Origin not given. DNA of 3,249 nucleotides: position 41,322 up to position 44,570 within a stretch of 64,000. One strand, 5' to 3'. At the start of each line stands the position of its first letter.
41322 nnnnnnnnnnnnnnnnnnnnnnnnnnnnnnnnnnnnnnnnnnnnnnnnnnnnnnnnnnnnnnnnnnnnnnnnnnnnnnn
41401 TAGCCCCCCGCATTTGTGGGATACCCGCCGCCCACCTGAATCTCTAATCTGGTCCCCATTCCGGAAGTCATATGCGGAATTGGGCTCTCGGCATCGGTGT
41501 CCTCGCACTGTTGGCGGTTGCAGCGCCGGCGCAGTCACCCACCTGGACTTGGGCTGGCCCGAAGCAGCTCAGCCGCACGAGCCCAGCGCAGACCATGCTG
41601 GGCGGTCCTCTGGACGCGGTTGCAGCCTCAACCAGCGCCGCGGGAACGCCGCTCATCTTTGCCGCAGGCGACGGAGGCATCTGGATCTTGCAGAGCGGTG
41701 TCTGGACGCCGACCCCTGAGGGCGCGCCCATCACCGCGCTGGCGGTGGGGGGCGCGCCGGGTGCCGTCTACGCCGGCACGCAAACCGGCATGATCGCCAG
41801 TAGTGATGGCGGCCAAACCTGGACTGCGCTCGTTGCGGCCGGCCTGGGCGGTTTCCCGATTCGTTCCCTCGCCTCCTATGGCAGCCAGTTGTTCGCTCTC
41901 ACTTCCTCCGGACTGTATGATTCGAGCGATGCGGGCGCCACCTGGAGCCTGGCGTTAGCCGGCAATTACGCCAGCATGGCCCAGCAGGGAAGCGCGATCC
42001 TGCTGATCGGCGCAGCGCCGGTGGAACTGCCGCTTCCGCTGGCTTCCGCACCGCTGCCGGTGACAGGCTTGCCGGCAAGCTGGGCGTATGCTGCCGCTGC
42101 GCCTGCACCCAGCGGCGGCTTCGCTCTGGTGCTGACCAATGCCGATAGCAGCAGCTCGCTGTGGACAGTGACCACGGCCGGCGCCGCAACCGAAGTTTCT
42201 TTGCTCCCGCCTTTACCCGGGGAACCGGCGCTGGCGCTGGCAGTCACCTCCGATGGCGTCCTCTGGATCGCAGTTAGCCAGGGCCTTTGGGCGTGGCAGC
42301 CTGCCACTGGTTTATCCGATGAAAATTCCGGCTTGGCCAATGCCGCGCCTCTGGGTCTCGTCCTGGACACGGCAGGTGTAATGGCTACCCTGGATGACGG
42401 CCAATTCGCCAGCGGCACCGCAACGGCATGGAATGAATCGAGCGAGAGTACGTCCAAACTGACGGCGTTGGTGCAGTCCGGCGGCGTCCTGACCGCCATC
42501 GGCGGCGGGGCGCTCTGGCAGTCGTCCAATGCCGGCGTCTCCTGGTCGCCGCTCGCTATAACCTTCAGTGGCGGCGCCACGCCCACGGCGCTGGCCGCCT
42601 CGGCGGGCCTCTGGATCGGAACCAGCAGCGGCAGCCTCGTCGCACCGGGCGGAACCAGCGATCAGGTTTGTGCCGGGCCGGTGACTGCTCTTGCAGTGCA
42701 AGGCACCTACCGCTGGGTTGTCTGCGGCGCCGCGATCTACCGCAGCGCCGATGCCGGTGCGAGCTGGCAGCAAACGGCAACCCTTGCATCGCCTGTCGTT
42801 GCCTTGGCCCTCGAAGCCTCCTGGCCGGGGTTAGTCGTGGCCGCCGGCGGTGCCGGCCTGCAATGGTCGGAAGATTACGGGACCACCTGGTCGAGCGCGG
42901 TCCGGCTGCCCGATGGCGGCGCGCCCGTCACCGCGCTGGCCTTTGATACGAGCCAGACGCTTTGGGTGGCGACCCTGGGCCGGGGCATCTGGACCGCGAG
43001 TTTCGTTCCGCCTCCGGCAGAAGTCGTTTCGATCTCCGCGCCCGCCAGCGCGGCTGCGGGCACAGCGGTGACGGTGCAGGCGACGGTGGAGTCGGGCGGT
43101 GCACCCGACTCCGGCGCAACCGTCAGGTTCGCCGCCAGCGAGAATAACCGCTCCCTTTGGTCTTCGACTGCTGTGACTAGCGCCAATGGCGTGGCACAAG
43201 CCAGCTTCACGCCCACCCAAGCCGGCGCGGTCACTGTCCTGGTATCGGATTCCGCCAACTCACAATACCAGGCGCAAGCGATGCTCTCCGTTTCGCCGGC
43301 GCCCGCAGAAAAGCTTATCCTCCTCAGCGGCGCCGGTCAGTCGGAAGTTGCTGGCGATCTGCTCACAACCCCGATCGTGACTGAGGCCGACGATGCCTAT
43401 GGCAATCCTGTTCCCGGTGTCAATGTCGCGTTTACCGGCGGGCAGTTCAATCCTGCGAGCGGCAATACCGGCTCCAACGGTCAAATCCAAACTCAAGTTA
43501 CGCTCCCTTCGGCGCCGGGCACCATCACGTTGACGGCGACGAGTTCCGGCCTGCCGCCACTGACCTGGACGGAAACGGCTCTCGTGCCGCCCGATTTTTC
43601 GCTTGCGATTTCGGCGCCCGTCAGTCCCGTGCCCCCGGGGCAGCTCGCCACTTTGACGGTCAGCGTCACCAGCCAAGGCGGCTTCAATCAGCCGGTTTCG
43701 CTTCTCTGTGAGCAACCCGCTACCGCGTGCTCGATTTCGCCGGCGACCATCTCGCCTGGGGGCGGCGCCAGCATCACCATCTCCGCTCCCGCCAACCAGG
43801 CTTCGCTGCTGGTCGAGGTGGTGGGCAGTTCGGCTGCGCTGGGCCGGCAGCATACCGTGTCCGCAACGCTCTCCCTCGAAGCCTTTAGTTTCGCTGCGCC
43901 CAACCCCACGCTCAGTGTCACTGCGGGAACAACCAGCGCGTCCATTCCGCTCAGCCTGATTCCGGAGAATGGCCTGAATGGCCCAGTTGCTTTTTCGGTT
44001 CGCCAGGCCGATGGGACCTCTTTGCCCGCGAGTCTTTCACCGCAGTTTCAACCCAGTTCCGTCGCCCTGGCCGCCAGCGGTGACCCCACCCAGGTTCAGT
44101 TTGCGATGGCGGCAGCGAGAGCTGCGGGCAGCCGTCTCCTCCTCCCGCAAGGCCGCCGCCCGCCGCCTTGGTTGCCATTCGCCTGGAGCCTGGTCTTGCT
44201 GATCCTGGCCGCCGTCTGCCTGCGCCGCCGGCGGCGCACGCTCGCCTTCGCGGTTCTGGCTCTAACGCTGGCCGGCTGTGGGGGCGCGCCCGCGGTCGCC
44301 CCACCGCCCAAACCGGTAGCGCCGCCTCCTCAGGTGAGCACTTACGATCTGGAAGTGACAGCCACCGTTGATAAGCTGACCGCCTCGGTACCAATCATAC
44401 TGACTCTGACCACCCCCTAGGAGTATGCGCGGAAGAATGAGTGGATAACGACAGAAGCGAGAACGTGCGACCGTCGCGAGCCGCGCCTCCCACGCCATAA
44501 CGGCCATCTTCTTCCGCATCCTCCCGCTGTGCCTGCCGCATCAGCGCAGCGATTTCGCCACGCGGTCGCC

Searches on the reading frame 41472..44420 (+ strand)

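Call 32: search_protein_families(library=pfam, proteins=[window:41472-44420:+], max_evalue=0.0001)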
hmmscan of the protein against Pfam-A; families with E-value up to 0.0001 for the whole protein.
window:41472-44420:+ (982 aa): 4 families
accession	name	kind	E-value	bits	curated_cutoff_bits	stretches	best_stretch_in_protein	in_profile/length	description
PF02369.22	Big_1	-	6.1e-15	55.5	34.9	2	637-692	23-81/93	Bacterial Ig-like domain (group 1)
PF15902.12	Sortilin-Vps10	-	5.7e-07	29.1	33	0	136-179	367-411/446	Sortilin, neurotensin receptor 3,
PF07494.17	Reg_prop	-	5.8e-06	26.3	20.4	0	248-267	2-21/24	Two component regulator propeller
PF13567.11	DUF4131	-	5.4e-05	23.4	31.6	1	898-969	4-76/165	Domain of unknown function (DUF4131)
